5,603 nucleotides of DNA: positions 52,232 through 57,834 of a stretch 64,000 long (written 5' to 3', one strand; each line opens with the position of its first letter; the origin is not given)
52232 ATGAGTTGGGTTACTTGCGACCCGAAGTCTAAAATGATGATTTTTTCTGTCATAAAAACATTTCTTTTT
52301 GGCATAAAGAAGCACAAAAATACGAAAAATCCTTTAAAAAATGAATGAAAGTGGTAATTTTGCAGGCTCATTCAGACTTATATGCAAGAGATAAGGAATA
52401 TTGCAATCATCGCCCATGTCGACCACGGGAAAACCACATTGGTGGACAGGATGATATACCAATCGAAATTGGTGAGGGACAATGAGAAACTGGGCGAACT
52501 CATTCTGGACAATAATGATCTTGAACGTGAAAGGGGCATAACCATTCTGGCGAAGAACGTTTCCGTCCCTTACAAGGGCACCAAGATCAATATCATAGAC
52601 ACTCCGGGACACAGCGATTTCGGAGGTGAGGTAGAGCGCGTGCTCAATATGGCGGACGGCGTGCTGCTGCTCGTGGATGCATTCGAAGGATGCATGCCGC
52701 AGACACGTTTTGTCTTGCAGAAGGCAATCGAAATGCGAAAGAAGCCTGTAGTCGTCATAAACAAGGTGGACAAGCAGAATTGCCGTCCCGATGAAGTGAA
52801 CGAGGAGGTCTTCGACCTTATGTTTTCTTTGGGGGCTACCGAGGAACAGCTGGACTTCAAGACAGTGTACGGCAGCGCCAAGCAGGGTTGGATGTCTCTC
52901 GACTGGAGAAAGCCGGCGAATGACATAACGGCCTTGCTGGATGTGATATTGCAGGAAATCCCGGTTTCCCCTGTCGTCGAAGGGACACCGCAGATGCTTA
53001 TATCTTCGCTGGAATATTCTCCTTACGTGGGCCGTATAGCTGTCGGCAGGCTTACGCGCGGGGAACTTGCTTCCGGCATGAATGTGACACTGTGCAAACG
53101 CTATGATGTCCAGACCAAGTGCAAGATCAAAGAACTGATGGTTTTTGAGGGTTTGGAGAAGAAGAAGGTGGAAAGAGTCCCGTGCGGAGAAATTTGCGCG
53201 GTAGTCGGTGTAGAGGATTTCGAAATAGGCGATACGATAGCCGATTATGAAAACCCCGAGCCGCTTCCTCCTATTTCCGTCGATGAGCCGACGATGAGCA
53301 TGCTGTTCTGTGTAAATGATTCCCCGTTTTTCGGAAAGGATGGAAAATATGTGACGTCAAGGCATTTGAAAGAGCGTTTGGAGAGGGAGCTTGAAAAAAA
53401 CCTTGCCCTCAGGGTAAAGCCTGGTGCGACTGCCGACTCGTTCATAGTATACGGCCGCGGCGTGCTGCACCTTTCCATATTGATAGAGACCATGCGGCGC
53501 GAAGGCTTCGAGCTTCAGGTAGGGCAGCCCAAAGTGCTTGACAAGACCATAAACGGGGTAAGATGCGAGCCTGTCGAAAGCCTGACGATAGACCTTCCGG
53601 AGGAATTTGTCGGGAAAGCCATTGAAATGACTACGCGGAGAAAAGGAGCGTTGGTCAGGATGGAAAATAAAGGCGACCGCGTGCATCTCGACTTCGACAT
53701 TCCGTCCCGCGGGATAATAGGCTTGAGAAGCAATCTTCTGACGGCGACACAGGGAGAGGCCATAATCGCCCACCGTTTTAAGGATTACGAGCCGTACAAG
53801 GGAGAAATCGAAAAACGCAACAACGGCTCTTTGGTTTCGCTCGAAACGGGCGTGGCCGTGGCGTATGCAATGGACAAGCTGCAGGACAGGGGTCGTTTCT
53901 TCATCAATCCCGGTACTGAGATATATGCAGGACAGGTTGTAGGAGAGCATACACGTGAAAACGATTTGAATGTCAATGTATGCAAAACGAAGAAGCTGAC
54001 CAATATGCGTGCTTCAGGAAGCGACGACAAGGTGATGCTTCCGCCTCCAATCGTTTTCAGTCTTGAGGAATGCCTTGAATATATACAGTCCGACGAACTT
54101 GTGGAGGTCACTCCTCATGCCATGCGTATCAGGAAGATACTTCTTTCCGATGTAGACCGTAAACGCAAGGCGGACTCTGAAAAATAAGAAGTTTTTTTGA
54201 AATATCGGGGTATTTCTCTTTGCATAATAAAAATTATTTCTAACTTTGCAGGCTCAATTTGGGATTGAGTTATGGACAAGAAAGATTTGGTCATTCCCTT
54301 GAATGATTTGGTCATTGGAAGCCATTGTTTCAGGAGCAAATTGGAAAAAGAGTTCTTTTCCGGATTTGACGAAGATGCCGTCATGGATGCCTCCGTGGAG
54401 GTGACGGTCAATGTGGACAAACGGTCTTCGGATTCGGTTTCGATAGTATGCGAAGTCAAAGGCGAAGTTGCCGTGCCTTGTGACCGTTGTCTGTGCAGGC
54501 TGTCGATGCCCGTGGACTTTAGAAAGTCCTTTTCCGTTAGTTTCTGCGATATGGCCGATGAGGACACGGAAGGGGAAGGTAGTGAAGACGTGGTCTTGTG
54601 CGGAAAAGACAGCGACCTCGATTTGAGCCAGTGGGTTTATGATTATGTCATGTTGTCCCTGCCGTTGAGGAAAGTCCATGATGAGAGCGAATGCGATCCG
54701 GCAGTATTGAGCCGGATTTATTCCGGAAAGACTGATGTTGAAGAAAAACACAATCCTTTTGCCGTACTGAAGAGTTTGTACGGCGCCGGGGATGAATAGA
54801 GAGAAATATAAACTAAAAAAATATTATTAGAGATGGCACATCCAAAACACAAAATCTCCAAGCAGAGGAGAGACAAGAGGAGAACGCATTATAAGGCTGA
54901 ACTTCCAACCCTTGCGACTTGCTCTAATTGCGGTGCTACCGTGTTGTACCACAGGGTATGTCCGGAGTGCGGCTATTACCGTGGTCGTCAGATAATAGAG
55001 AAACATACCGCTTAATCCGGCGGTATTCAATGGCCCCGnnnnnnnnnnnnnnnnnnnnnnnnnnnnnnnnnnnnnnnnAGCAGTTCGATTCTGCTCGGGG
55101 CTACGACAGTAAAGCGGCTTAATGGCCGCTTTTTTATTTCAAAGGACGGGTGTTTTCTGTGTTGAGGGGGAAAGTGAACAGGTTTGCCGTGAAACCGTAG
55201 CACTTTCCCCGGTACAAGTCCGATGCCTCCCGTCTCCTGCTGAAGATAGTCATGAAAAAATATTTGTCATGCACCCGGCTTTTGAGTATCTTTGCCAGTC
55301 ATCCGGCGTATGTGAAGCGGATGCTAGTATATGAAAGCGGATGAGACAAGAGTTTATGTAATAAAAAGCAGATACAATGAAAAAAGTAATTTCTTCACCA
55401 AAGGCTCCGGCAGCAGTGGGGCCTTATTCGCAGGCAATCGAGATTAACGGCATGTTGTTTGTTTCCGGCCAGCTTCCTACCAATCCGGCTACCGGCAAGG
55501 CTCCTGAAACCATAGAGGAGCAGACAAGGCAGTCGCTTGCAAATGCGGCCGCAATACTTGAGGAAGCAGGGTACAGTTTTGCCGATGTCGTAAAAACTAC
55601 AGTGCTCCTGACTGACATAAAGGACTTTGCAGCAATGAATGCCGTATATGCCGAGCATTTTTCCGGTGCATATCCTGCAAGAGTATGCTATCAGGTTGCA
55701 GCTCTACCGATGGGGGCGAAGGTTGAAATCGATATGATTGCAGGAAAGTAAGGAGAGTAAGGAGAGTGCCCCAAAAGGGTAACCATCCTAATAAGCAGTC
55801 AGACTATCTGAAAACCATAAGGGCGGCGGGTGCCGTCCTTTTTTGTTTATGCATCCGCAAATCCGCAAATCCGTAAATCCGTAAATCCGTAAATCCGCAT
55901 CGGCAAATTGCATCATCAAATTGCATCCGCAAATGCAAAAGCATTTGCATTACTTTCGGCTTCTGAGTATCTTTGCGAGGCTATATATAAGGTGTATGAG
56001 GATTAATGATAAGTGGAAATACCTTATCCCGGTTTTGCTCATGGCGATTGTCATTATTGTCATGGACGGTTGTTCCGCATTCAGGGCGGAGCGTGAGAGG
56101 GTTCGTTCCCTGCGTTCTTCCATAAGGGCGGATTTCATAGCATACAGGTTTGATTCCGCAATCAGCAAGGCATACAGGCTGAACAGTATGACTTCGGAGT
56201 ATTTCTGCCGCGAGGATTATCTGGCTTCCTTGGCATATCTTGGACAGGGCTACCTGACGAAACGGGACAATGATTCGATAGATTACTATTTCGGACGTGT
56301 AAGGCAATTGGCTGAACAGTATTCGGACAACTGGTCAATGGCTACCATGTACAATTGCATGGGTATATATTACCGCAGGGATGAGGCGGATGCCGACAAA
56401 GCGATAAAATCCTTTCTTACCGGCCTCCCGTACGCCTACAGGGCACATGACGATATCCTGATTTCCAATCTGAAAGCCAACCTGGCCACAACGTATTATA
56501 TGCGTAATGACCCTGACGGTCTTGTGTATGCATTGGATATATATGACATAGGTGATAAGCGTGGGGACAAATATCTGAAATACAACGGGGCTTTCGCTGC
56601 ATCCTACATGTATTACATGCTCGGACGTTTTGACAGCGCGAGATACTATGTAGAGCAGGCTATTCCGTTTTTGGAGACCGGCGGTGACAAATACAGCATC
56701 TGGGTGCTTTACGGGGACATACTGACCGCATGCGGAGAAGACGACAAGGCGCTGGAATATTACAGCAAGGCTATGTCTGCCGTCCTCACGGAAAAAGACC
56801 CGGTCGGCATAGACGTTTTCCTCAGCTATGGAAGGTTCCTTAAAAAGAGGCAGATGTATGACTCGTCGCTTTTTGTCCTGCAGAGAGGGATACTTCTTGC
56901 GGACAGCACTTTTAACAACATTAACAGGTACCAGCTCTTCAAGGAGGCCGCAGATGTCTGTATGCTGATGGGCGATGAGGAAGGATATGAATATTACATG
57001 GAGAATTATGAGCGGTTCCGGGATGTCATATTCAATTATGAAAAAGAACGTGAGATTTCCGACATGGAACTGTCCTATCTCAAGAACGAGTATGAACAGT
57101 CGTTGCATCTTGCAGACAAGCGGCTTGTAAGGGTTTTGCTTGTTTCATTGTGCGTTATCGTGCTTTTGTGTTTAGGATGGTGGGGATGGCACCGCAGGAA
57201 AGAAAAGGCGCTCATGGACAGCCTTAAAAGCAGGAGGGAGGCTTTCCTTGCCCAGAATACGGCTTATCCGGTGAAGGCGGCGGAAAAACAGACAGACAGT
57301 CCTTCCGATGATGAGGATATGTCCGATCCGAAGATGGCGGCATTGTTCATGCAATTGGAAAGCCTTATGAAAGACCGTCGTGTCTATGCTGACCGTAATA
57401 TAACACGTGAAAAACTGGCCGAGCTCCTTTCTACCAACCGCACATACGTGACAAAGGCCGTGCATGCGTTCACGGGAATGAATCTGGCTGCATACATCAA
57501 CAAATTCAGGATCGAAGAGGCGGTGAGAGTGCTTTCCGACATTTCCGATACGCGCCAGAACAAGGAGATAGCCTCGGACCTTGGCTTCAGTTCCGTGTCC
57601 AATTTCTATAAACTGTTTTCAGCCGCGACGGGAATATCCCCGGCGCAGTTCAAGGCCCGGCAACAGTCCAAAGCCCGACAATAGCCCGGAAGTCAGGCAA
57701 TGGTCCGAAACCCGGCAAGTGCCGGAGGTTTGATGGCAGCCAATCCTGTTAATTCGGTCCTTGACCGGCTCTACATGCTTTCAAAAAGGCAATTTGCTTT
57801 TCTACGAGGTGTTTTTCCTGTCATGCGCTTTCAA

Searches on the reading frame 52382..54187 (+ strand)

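Call 63: search_protein_families(library=pfam, proteins=[window:52382-54187:+], max_evalue=0.00001)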
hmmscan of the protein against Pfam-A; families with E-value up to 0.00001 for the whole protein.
window:52382-54187:+ (601 aa): 6 families
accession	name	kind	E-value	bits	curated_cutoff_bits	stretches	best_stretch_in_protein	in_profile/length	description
PF00009.33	GTP_EFTU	-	6e-54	182.9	26.5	1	3-194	2-187/188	Elongation factor Tu GTP binding domain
PF21018.2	BipA_C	-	3e-47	159.3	23.8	1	481-589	1-109/110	TypA/BipA C-terminal domain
PF00679.30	EFG_C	-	7e-22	77.7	27.9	1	395-478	3-87/89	Elongation factor G C-terminus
PF03144.31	GTP_EFTU_D2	-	2.8e-13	50.5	30.3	1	217-287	1-73/73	Elongation factor Tu domain 2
PF22042.2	EF-G_D2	-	4.1e-10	40.1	27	1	209-287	8-82/84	Elongation factor G domain 2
PF01926.29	MMR_HSR1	-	8.6e-07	29.5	21.9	1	7-128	2-113/113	50S ribosome-binding GTPase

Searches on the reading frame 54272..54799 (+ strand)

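Call 63: search_protein_families(library=pfam, proteins=[window:54272-54799:+], max_evalue=0.00001)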
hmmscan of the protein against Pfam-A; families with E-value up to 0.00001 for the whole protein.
window:54272-54799:+ (175 aa): 1 family
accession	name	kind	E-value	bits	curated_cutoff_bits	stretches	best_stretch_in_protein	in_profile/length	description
PF02620.22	YceD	-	1.6e-16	60.9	33.2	1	60-169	3-118/119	Large ribosomal RNA subunit accumulation protein YceD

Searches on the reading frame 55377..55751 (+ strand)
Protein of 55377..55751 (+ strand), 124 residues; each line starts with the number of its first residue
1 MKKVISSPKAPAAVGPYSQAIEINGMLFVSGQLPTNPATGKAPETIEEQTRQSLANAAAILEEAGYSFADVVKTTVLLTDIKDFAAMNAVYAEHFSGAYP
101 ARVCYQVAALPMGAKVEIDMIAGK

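Call 63: search_protein_families(library=pfam, proteins=[window:55377-55751:+], max_evalue=0.00001)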
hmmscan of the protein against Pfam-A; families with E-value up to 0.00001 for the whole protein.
window:55377-55751:+ (124 aa): 1 family
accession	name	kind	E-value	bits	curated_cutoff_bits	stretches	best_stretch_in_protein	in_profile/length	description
PF01042.26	Ribonuc_L-PSP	-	5.2e-43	146.3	27.3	1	9-122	3-119/121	Endoribonuclease L-PSP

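Call 70: find_encoding_contigs(protein=window:55377-55751:+, flank=1200, max_places=10)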
Protein window:55377-55751:+ (124 aa): 24 contigs read that carry it; 8 places shown.
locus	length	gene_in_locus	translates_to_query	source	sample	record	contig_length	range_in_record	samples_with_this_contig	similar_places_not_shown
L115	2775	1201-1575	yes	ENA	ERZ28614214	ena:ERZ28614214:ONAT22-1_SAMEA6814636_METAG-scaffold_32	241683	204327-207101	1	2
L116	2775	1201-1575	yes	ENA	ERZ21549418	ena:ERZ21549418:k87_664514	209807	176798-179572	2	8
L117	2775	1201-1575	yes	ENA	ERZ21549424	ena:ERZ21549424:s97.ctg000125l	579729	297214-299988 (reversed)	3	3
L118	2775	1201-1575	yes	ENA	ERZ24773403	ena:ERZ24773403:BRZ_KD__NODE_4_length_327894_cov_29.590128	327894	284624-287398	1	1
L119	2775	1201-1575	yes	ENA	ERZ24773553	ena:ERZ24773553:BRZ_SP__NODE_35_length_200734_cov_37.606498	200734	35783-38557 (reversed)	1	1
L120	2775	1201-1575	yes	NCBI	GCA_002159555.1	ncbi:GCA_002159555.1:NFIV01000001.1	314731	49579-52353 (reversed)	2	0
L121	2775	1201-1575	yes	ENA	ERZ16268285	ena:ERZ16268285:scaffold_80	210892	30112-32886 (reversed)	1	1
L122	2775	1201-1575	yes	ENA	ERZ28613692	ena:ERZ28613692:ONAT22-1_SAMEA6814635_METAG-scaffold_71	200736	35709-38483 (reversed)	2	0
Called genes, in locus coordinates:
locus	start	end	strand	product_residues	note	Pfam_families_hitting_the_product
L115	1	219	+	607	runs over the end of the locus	PF00009:GTP_EFTU, PF01926:MMR_HSR1 (weak), PF03144:GTP_EFTU_D2, PF22042:EF-G_D2, PF00679:EFG_C, PF21018:BipA_C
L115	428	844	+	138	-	PF02620:YceD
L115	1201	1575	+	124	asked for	PF01042:Ribonuc_L-PSP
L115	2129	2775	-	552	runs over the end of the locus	PF20154:LNT_N, PF00795:CN_hydrolase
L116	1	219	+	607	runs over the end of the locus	PF00009:GTP_EFTU, PF01926:MMR_HSR1 (weak), PF03144:GTP_EFTU_D2, PF22042:EF-G_D2, PF00679:EFG_C, PF21018:BipA_C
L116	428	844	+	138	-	PF02620:YceD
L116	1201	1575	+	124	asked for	PF01042:Ribonuc_L-PSP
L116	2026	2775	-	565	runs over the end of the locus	PF20154:LNT_N, PF00795:CN_hydrolase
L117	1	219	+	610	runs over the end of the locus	PF00009:GTP_EFTU, PF01926:MMR_HSR1 (weak), PF03144:GTP_EFTU_D2, PF22042:EF-G_D2, PF00679:EFG_C, PF21018:BipA_C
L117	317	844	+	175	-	PF02620:YceD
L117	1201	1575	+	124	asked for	PF01042:Ribonuc_L-PSP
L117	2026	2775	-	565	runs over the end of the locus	PF20154:LNT_N, PF00795:CN_hydrolase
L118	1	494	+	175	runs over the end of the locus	PF02620:YceD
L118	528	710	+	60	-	PF01783:Ribosomal_L32p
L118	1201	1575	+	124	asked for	PF01042:Ribonuc_L-PSP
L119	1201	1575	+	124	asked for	PF01042:Ribonuc_L-PSP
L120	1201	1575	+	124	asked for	PF01042:Ribonuc_L-PSP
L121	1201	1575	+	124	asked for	PF01042:Ribonuc_L-PSP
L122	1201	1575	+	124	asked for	PF01042:Ribonuc_L-PSP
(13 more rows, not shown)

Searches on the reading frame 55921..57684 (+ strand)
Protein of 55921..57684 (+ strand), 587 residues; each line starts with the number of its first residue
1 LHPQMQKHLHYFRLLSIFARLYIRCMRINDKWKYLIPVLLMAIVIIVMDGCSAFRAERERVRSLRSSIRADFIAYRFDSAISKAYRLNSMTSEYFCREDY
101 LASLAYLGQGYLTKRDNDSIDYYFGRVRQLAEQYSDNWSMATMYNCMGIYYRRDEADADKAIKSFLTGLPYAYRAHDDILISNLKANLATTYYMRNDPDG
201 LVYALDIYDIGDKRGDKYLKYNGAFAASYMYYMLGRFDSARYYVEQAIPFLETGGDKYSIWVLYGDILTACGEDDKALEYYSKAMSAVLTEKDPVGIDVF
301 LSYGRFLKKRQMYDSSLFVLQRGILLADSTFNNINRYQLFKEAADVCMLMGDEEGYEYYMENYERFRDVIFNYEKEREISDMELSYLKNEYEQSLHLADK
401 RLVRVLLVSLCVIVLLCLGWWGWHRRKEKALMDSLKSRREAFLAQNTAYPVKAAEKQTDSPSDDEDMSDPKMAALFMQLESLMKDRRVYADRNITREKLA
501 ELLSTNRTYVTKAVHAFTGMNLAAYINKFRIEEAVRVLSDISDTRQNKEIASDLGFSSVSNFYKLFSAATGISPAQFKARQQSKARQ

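Call 63: search_protein_families(library=pfam, proteins=[window:55921-57684:+], max_evalue=0.00001)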
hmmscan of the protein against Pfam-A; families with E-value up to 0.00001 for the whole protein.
window:55921-57684:+ (587 aa): 3 families
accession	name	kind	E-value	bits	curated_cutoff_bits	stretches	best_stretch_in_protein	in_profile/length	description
PF12833.13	HTH_18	-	2.8e-15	56.8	33.6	1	499-579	1-79/80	Helix-turn-helix domain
PF13424.12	TPR_12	-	1.4e-09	38.4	30.1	0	140-199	2-62/77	Tetratricopeptide repeat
PF00165.29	HTH_AraC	-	2.9e-09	37.3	26.6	1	548-577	12-40/42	Bacterial regulatory helix-turn-helix proteins, AraC family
